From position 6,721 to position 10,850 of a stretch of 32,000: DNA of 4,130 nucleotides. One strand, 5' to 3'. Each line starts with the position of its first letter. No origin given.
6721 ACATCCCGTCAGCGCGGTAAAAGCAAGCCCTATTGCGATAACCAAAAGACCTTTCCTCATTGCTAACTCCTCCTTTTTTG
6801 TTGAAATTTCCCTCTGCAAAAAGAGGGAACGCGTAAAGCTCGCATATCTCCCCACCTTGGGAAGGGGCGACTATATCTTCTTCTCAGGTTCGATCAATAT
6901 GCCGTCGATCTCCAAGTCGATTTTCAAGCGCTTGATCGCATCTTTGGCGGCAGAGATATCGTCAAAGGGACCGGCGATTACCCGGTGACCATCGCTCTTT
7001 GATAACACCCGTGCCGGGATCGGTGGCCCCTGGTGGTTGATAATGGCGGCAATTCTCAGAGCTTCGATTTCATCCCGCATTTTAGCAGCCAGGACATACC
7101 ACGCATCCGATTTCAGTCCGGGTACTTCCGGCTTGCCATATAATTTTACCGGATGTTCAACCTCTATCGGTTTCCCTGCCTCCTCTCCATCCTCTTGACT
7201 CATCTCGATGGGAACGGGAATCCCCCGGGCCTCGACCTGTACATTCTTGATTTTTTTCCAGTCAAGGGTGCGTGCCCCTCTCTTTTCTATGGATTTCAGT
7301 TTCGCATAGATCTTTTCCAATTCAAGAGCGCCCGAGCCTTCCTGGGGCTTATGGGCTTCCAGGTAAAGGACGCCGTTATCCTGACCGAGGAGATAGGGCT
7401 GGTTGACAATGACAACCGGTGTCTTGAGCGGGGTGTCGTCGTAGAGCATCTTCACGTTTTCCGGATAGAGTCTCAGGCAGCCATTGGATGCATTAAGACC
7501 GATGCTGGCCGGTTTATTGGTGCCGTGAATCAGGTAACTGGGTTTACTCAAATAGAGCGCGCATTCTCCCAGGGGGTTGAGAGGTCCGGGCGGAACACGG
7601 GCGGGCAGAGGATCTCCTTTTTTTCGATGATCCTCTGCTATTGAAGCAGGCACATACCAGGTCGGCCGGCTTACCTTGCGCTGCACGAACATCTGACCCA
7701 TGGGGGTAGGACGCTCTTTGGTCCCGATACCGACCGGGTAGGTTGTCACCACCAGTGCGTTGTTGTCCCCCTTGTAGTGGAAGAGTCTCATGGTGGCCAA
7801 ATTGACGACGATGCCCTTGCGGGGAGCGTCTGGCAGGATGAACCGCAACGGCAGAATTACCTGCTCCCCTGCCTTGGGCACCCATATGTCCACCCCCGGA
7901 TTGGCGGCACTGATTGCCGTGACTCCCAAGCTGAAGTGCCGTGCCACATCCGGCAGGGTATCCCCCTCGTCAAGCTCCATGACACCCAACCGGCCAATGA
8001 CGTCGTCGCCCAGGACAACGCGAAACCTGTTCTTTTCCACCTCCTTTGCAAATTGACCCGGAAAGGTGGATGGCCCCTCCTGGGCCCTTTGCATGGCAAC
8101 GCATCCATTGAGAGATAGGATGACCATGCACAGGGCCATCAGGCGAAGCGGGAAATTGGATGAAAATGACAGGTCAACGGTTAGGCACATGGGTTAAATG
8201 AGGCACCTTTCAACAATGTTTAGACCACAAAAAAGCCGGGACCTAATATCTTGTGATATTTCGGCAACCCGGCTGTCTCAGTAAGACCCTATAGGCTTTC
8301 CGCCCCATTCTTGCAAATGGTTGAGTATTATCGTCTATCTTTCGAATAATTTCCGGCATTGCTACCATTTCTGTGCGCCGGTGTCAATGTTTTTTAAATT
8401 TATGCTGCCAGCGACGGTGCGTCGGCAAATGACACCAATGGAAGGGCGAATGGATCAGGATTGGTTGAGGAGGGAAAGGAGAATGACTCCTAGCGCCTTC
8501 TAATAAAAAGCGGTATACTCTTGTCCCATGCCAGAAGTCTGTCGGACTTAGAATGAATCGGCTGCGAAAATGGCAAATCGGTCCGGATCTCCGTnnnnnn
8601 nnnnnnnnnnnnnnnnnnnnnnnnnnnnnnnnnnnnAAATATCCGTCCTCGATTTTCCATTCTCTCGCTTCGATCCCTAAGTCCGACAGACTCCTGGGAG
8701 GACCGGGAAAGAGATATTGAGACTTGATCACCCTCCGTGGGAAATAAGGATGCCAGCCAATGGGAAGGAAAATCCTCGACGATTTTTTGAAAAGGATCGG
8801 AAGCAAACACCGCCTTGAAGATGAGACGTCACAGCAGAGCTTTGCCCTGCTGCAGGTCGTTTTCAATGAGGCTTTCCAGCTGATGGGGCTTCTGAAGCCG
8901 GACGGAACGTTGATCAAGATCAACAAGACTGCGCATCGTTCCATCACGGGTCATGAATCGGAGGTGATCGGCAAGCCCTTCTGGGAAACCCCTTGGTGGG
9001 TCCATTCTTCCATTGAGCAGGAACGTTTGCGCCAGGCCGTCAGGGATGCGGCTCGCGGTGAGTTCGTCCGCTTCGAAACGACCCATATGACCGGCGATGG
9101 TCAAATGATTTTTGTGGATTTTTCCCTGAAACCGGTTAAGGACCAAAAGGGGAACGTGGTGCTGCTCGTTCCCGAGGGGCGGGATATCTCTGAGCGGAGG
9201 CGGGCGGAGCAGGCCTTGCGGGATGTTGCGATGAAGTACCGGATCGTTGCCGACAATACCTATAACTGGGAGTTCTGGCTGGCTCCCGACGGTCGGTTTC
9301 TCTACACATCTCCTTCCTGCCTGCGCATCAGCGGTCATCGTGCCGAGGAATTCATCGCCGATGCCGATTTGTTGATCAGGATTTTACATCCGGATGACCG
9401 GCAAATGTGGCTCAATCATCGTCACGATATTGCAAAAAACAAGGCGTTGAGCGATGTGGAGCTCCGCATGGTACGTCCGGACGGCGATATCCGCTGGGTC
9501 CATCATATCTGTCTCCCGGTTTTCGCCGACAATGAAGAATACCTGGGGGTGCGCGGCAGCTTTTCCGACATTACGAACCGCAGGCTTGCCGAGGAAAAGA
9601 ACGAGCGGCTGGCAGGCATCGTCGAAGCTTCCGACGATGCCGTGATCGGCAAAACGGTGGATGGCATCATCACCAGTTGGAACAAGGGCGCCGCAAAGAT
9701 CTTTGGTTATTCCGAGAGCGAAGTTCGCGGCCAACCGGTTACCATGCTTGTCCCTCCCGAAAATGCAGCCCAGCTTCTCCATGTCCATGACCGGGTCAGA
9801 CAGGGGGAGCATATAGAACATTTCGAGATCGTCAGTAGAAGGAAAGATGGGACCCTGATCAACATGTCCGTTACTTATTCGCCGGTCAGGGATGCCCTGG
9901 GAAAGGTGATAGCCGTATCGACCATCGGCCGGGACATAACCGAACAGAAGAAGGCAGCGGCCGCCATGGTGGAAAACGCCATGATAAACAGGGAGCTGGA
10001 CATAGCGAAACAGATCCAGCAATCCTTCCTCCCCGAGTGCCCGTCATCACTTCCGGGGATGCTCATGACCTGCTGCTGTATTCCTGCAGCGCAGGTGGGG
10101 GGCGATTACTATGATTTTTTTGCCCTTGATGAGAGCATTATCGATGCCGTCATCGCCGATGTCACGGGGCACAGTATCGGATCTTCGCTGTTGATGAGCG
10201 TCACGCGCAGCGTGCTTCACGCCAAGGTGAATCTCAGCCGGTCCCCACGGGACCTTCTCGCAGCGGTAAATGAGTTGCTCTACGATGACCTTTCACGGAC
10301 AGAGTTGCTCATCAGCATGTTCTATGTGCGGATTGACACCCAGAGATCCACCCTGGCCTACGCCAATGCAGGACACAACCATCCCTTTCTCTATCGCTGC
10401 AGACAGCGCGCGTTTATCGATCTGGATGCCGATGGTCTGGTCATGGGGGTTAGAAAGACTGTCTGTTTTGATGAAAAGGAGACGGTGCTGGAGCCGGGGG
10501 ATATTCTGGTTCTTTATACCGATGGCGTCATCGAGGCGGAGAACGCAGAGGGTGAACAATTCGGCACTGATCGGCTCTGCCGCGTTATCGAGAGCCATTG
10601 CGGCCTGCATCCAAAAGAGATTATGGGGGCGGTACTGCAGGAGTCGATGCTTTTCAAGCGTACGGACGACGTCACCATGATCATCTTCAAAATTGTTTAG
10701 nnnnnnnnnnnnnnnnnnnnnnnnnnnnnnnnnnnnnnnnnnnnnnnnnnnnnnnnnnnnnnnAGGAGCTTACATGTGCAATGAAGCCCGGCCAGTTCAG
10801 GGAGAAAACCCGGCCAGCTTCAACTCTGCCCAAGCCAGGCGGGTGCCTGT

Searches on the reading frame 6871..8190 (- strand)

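Call 9: search_protein_families(library=pfam, proteins=[window:6871-8190:-])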
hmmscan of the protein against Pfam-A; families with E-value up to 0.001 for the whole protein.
window:6871-8190:- (439 aa): 2 families
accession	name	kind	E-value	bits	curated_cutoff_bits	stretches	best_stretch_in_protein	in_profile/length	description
PF03734.19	YkuD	-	3.1e-22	80.2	23.4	1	125-261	2-146/146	L,D-transpeptidase catalytic domain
PF05036.18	SPOR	-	9e-10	39.2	21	1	361-432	2-74/76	SPOR domain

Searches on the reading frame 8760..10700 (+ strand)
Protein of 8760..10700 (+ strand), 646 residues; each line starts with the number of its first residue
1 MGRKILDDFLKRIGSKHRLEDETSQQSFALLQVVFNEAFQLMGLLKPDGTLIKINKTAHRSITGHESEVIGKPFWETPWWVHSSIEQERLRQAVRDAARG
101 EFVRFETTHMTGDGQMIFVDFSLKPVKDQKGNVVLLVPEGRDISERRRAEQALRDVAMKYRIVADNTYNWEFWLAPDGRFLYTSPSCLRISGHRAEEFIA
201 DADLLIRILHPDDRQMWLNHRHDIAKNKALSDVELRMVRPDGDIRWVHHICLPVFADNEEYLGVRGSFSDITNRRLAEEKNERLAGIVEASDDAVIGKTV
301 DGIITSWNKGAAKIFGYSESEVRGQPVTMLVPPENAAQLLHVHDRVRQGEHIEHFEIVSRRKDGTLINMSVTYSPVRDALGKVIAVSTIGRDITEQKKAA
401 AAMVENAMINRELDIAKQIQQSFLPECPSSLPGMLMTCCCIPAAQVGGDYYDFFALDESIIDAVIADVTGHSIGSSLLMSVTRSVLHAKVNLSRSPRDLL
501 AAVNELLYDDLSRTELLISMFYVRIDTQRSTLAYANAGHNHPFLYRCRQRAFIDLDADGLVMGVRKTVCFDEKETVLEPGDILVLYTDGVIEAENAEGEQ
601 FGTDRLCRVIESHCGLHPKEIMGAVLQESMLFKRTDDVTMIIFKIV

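Call 9: search_protein_families(library=pfam, proteins=[window:8760-10700:+])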
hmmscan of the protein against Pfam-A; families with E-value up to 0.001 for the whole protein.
window:8760-10700:+ (646 aa): 7 families
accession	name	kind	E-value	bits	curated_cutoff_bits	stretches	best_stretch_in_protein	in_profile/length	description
PF07228.17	SpoIIE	-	9.4e-46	156.6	25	1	463-645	7-191/192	Stage II sporulation protein E (SpoIIE)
PF13426.13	PAS_9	-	2.3e-40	137.5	27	3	293-395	2-103/103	PAS domain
PF08448.16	PAS_4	-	3.1e-38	130.8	23.1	2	289-397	2-109/110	PAS fold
PF08447.18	PAS_3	-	2.4e-31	108.3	25.6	2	181-263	2-84/89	PAS fold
PF00989.32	PAS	-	8.9e-25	87.3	22.6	1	282-393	1-113/113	PAS fold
PF13188.13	PAS_8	-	1.4e-07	31.6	21.8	1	282-328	1-44/65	PAS domain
PF13596.12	PAS_10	-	5.2e-07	30.7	22.1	0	304-383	21-95/106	PAS domain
